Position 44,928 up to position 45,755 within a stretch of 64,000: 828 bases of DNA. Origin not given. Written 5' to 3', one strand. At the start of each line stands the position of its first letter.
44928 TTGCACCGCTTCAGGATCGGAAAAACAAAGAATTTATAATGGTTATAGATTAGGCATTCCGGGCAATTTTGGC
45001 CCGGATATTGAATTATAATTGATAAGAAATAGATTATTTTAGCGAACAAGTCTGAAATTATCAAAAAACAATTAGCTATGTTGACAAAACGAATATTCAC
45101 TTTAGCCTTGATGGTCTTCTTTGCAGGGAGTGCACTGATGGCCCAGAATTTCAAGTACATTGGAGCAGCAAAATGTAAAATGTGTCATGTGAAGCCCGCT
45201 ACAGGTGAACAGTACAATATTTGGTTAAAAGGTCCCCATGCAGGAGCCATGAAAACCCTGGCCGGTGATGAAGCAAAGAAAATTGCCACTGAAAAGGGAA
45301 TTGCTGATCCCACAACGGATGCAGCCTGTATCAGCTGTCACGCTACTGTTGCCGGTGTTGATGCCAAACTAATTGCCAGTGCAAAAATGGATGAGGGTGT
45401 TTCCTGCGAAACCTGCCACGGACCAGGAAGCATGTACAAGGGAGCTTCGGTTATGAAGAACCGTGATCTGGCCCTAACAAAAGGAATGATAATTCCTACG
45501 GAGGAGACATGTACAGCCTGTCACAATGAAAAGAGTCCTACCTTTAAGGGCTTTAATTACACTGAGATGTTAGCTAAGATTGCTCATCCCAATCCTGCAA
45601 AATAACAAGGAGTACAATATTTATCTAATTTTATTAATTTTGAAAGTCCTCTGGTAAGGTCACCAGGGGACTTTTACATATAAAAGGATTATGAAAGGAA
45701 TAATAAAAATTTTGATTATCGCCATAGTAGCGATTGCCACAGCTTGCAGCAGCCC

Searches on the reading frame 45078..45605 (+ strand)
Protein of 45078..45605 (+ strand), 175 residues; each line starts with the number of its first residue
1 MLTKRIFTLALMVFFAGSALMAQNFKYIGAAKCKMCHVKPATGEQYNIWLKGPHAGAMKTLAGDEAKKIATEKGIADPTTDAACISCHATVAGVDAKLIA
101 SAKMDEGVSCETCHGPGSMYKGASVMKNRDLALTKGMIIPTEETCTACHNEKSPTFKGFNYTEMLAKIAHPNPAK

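Call 7: search_protein_families(library=pfam, proteins=[window:45078-45605:+], max_evalue=0.01)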
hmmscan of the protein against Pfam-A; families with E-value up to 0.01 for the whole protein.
window:45078-45605:+ (175 aa): 9 families
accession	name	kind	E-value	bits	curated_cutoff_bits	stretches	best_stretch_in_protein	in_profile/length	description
PF13435.11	Cytochrome_C554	-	2.7e-18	67.1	20.8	1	32-115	1-84/84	Cytochrome c554 and c-prime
PF22113.1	Mtrc-MtrF_II-IV_dom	-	2.4e-09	37.4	30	2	30-121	81-170/176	Outer membrane cytochrome MtrC/MtrF-like, domains II/IV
PF14522.11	Cytochrome_C7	-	4.6e-08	33.2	24.8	1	80-150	12-67/67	Cytochrome c7 and related cytochrome c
PF09699.15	Paired_CXXCH_1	-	9.8e-06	25.6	20.6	1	78-116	3-38/41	Doubled CXXCH motif (Paired_CXXCH_1)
PF14537.11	Cytochrom_c3_2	-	1.9e-05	25.5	25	1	81-153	6-68/79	Cytochrome c3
PF02085.21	Cytochrom_CIII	-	0.00014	22.6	22.9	1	30-114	30-101/101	Class III cytochrome C family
PF11845.13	Tll0287-like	-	0.0012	19.7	24.1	0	134-155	94-116/144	Tll0287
PF00684.25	DnaJ_CXXCXGXG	-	0.0026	18.4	32.7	0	77-121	11-55/65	DnaJ central domain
PF02335.20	Cytochrom_C552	-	0.0047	16.4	24.1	1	103-158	240-291/438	Cytochrome c552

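Call 50: search_protein_families(library=ncbifam, proteins=[window:45078-45605:+], max_evalue=0.01)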
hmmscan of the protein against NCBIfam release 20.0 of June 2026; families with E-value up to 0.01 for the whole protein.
window:45078-45605:+ (175 aa): 12 families
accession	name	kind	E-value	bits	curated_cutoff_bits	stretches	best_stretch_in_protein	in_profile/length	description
NF041198.1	UshA_like_PCGU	equivalog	4.1e-19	68.6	275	1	21-156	399-516/519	UshA-like (seleno)protein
NF043010.1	Cyt554_Nsmonas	equivalog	1.5e-15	57.2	400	1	3-150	6-162/238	cytochrome c-550 CycA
TIGR03508.1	decahem_SO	subfamily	1.1e-05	25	192.2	1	83-152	4-80/258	DmsE family decaheme c-type cytochrome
TIGR03507.1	decahem_SO1788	subfamily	1.1e-05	24.1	209.3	1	26-120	571-666/672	OmcA/MtrC family decaheme c-type cytochrome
TIGR04257.1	nanowire_3heme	domain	1.7e-05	24.8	40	1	82-116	24-60/75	c(7)-type cytochrome triheme domain-containing protein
NF041028.1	decahem_GSU2203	exception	3.2e-05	23.3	325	1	78-152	33-111/317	GSU2203 family decaheme c-type cytochrome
NF041895.1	choice_anch_V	domain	7.6e-05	22.8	42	0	26-54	22-47/150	choice-of-anchor V domain-containing protein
TIGR03153.1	cytochr_NrfH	equivalog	0.00011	22.2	134.2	1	31-114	53-133/138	cytochrome c nitrite reductase small subunit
TIGR01905.1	paired_CXXCH_1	subfamily_domain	0.00023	21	25.2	0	78-115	3-37/41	doubled CXXCH domain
NF045713.1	CxxCH_16_HmcA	equivalog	0.0011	17.7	400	1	31-118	175-256/541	sulfate respiration complex hexadecaheme cytochrome HmcA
TIGR01904.2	GSu_C4xC__C2xCH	domain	0.0016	18.2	27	0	29-45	48-64/73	CxxxxCH/CxxCH domain c-type cytochrome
NF008659.0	PRK11659.1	equivalog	0.0026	17.5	184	1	65-152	32-120/188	cytochrome c nitrite reductase pentaheme subunit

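Call 74: search_solved_structures(query=window:45078-45605:+, max_evalue=1)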
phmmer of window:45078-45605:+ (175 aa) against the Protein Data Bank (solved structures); distinct sequences matched with E-value up to 1: 19.
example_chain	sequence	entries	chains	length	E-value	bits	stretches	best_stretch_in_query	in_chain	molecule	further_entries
1bvb_A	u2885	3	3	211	2.4e-10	44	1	27-158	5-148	CYTOCHROME C-554 | CYTOCHROME C554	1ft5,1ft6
6i5b_A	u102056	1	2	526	9.5e-07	32.3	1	82-151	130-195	Uncharacterized protein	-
4rkm_A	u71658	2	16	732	0.00049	23.4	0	95-125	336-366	MccA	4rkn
6r2q_A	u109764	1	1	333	0.0044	20.3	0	71-123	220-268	Cystathionine beta-synthase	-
6qvm_A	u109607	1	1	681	0.015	18.6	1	104-151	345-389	Multiheme cytochrome cf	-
5jaq_A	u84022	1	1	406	0.087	16.1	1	38-125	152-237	Enoyl-[acyl-carrier-protein] reductase [NADH]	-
5jai_A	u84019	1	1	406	0.088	16.1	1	38-125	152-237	Enoyl-[acyl-carrier-protein] reductase [NADH]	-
5g2o_A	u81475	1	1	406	0.088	16.1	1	38-125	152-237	Enoyl-[acyl-carrier-protein] reductase [NADH]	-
3zu3_A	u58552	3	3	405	0.088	16.1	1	38-125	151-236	PUTATIVE REDUCTASE YPO4104/Y4119/YP_4011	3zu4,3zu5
5jam_A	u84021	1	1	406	0.088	16.1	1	38-125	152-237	Enoyl-[acyl-carrier-protein] reductase [NADH]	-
4bkr_A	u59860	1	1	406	0.088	16.1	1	38-125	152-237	PUTATIVE REDUCTASE YPZ3_3519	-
3zu2_A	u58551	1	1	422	0.093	16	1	38-125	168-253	PUTATIVE REDUCTASE YPO4104/Y4119/YP_4011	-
4bkq_A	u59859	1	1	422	0.094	16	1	38-125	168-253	PUTATIVE REDUCTASE YPZ3_3519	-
5ze8_A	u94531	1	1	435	0.16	15.3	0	82-116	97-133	cytochrome c552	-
3ouq_A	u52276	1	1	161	0.18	15.1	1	75-117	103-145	Cytochrome c family protein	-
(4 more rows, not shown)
